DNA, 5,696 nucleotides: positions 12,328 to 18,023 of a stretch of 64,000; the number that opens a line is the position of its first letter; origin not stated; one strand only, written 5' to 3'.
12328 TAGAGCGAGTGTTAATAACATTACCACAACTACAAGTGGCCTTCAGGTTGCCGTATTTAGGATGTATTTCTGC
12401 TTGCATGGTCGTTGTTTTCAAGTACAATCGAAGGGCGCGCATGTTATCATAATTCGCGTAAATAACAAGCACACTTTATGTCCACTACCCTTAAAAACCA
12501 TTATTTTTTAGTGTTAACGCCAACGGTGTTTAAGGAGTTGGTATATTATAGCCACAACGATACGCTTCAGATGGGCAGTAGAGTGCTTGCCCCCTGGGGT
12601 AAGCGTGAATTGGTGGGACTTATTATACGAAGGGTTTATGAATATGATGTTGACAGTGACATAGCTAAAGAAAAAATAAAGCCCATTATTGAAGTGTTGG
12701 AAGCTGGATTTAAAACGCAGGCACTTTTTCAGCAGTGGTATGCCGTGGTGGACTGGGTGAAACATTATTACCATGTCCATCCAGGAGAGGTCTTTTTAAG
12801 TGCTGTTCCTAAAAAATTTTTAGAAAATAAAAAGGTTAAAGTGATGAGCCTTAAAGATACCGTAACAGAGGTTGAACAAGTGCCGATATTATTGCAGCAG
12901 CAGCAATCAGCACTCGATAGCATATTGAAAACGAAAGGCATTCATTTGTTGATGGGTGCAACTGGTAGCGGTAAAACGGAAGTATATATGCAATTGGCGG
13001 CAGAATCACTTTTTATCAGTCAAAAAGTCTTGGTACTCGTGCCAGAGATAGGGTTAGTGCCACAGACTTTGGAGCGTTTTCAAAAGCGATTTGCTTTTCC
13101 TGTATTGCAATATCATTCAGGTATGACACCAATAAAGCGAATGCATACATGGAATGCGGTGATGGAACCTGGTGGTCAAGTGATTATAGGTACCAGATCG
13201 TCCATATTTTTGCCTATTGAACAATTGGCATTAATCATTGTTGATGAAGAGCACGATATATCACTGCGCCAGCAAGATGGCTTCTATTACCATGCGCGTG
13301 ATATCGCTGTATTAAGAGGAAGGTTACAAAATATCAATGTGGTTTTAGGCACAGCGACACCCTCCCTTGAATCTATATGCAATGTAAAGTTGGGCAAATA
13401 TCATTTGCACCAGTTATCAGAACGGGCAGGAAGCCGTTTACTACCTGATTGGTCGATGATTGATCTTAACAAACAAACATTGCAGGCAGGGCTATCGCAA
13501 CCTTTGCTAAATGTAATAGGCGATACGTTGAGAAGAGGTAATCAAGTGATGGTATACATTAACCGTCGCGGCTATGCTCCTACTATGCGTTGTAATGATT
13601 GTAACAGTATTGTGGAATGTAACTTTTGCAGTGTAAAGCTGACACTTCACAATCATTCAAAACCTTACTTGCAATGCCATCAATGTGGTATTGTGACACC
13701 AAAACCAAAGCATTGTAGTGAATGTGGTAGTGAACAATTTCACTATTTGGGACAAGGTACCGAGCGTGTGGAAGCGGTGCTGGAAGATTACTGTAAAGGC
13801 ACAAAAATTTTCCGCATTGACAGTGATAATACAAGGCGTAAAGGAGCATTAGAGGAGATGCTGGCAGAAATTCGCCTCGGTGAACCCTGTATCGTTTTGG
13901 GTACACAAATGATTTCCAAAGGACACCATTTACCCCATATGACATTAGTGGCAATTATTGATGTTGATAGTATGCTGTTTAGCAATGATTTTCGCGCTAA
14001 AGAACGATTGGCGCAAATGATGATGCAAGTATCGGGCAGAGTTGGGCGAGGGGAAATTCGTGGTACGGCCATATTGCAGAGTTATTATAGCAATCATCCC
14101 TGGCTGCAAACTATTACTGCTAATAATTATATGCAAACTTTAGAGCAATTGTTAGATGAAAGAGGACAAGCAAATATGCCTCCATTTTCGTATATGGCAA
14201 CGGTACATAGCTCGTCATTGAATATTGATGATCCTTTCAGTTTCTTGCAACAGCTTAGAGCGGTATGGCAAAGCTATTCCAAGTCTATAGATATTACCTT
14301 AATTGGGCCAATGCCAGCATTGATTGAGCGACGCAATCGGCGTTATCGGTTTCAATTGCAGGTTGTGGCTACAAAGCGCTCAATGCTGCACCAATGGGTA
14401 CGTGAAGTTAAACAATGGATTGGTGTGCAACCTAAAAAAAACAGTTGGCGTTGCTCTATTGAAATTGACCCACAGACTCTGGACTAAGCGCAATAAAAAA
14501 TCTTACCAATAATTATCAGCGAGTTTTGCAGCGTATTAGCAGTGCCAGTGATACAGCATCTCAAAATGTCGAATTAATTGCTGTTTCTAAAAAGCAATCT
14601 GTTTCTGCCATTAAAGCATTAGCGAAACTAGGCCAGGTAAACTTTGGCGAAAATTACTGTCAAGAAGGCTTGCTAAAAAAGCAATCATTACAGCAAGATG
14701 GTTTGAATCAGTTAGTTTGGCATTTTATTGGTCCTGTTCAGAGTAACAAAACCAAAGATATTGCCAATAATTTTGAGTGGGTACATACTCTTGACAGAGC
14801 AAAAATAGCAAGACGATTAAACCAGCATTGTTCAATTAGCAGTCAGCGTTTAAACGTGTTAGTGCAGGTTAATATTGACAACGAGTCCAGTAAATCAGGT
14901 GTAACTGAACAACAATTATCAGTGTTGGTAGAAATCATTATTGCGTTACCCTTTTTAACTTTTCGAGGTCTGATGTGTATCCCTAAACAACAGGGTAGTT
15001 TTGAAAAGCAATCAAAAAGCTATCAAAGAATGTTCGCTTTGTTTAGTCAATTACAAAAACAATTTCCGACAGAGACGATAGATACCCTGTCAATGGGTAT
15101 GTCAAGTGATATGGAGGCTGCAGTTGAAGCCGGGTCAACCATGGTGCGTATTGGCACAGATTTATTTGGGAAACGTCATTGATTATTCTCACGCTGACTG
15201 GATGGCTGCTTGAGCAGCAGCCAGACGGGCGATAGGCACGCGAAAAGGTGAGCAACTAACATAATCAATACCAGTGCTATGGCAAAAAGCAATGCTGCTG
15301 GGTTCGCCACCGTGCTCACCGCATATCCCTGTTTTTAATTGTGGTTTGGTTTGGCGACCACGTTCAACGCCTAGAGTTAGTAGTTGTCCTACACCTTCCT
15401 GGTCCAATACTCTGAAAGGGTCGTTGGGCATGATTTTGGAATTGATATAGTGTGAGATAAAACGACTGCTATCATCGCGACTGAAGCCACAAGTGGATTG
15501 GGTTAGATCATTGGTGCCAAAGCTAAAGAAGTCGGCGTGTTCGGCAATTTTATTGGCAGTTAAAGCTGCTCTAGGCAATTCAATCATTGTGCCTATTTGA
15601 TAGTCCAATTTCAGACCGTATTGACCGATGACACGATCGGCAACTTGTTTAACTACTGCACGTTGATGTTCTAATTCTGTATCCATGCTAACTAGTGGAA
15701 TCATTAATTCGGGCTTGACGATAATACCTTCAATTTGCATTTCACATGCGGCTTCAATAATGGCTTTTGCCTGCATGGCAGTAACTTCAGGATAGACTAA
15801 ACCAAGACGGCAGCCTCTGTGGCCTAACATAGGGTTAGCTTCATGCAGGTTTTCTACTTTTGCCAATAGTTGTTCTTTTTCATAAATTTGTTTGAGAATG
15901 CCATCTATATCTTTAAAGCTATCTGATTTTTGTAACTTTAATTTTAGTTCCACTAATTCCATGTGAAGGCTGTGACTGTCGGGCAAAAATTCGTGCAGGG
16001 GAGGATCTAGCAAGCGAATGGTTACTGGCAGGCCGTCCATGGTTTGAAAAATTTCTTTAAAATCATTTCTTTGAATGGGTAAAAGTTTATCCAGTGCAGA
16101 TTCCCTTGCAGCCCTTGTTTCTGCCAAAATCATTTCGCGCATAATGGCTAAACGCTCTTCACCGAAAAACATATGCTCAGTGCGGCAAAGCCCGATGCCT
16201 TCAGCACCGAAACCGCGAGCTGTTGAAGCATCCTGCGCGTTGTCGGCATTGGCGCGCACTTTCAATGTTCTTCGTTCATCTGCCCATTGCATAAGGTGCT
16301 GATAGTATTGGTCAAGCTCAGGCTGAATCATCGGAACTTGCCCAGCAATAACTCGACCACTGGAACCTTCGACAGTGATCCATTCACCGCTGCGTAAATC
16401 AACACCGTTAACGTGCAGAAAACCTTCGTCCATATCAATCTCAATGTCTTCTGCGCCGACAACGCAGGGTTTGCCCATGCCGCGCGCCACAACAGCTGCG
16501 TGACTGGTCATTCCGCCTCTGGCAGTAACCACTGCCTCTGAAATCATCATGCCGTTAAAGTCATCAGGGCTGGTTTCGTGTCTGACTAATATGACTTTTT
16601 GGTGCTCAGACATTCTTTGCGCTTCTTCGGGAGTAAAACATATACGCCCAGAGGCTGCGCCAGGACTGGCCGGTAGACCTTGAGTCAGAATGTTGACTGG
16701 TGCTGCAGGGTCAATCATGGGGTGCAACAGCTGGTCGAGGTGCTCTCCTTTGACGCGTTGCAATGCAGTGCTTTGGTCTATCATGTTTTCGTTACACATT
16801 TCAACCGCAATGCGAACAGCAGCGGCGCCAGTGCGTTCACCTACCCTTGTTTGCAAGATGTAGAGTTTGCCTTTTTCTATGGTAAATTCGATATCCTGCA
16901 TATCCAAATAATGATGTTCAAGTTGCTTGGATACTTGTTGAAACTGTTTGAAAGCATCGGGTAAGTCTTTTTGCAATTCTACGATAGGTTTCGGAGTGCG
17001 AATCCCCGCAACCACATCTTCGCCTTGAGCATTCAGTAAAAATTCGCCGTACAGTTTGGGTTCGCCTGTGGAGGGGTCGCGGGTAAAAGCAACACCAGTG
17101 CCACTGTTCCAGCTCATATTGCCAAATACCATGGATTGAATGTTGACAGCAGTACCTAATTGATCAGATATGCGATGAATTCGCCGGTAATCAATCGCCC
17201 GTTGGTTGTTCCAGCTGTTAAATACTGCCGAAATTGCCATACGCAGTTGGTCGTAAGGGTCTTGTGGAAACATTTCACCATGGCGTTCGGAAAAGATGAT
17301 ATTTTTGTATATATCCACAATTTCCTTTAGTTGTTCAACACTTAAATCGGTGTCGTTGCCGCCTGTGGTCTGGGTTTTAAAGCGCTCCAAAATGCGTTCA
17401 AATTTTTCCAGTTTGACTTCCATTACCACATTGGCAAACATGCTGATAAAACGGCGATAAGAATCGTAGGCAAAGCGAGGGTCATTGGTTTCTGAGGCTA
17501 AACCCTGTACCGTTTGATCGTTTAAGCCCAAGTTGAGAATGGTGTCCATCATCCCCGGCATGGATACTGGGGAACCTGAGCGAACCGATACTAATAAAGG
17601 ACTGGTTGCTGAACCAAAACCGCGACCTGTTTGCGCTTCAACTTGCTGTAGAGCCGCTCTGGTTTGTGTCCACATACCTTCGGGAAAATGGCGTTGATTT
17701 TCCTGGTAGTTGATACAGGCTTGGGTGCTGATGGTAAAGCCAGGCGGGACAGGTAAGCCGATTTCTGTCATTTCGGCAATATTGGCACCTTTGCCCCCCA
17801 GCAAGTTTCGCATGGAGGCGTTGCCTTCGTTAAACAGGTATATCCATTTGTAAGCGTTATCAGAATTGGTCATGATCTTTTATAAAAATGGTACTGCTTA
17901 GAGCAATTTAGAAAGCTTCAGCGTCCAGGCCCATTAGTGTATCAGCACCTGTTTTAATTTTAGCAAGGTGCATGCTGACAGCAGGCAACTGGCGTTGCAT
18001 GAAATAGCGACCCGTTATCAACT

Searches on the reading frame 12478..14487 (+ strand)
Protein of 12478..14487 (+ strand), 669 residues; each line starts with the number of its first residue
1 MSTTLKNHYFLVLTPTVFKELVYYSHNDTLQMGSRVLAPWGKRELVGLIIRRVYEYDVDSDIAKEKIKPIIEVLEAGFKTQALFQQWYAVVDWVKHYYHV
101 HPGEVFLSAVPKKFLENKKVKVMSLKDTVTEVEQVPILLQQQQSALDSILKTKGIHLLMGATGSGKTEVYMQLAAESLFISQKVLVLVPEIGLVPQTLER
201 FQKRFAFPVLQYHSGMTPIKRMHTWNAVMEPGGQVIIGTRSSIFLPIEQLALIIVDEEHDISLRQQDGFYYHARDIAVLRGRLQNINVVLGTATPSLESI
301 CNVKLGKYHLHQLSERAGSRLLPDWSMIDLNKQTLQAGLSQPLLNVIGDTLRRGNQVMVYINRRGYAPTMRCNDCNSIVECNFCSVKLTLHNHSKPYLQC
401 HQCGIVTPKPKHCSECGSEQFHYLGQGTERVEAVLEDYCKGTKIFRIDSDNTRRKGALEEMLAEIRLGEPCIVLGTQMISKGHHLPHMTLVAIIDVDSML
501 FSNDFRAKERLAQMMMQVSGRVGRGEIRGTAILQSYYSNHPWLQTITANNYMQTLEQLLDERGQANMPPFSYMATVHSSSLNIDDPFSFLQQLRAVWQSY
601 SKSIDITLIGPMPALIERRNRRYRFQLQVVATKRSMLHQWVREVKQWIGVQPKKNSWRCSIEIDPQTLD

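Call 76: search_protein_families(library=pfam, proteins=[window:12478-14487:+], max_evalue=0.00001)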
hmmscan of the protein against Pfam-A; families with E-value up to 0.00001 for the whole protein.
window:12478-14487:+ (669 aa): 5 families
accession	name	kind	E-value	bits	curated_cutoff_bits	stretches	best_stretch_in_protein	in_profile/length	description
PF00270.35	DEAD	-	1.3e-20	74.3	26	1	141-300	3-164/167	DEAD/DEAH box helicase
PF18074.6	PriA_C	-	3.8e-17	63.3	26.9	1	569-665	1-95/95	Primosomal protein N C-terminal domain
PF04851.21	ResIII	-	4.4e-14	53.2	22.5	1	139-296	5-163/164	Type III restriction enzyme, res subunit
PF17764.6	PriA_3primeBD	-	8.8e-13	48.4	22.7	1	19-111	9-96/96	3'DNA-binding domain (3'BD)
PF00271.37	Helicase_C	-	4e-08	33.9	23.5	0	426-524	23-108/110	Helicase conserved C-terminal domain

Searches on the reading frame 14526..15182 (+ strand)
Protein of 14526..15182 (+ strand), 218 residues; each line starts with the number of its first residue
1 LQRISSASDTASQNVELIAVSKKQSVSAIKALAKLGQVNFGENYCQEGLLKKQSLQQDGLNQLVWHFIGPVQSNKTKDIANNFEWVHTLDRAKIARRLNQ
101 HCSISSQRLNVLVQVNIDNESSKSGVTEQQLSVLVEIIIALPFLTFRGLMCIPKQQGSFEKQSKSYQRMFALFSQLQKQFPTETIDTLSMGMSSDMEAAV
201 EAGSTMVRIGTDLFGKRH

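Call 76: search_protein_families(library=pfam, proteins=[window:14526-15182:+], max_evalue=0.00001)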
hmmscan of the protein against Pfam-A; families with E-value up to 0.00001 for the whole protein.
window:14526-15182:+ (218 aa): 1 family
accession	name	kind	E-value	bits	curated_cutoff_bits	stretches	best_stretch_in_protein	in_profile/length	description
PF01168.26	Ala_racemase_N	-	1.4e-21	77.7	24.1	1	4-216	10-218/220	Alanine racemase, N-terminal domain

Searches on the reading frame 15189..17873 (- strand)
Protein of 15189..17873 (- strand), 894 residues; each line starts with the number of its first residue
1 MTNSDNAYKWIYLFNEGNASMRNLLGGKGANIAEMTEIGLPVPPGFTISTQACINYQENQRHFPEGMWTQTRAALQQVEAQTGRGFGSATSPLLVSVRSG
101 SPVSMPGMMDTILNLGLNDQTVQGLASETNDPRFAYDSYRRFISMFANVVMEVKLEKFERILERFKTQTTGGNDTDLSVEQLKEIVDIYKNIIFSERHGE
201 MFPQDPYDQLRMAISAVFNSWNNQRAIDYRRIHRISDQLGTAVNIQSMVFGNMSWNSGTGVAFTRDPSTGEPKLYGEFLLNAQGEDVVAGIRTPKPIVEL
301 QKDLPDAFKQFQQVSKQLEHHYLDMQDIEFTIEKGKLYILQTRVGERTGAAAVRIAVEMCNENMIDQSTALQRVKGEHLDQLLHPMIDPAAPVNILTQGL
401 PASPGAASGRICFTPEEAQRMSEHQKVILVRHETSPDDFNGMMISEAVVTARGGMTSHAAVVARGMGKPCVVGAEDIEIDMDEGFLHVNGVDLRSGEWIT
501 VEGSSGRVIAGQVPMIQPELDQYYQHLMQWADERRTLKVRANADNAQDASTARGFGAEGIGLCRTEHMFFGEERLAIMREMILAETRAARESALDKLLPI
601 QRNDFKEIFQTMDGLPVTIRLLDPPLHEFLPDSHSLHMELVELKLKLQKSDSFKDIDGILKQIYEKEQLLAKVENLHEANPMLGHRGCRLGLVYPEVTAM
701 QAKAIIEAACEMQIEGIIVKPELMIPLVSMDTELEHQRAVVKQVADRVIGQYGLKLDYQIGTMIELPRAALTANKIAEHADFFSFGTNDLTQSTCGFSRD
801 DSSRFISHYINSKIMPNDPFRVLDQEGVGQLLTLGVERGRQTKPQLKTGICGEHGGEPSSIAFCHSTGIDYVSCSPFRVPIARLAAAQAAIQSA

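Call 76: search_protein_families(library=pfam, proteins=[window:15189-17873:-], max_evalue=0.00001)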
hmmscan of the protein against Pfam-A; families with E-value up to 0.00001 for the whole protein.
window:15189-17873:- (894 aa): 3 families
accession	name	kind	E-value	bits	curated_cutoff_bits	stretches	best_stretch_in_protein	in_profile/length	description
PF02896.24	PEP-utilizers_C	-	1.2e-79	268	22.8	1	522-889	5-291/293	PEP-utilising enzyme, PEP-binding domain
PF01326.24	PPDK_N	-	3.5e-51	174.9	27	3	70-298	80-221/328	Pyruvate phosphate dikinase, AMP/ATP-binding domain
PF00391.29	PEP-utilizers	-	2.7e-24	85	23.1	1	425-506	3-72/72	PEP-utilising enzyme, mobile domain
